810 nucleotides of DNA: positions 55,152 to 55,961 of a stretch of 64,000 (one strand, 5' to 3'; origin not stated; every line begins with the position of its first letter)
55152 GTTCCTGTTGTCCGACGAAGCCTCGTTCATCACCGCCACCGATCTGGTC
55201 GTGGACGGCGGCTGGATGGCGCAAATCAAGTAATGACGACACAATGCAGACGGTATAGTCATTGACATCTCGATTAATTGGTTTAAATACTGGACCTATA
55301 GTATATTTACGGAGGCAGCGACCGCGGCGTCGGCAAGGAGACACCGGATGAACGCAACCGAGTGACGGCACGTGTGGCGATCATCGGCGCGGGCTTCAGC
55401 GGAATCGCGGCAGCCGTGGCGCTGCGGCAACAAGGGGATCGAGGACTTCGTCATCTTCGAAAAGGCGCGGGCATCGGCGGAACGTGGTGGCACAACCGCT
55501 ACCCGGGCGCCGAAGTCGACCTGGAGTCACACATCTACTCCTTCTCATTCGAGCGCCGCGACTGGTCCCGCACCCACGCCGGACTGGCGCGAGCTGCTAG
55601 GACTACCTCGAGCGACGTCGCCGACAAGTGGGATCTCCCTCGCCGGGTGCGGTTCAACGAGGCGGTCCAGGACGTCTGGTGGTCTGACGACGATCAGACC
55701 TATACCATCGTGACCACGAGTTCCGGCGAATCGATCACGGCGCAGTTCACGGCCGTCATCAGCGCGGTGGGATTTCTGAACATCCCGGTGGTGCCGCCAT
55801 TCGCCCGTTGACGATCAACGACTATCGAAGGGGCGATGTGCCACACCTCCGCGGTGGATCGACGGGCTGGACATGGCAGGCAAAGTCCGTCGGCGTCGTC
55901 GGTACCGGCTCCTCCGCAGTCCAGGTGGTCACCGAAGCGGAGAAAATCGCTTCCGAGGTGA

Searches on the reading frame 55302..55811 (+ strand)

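Call 51: search_protein_families(library=pfam, proteins=[window:55302-55811:+], max_evalue=0.0001)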
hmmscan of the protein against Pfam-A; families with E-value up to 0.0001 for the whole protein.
window:55302-55811:+ (169 aa): 2 families
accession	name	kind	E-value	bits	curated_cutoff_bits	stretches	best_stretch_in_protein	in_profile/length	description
PF13450.12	NAD_binding_8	-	1.2e-07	32.4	21.9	1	27-83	1-55/68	NAD(P)-binding Rossmann-like domain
PF13738.12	Pyr_redox_3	-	7.8e-05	22.5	30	0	27-166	2-142/305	Pyridine nucleotide-disulphide oxidoreductase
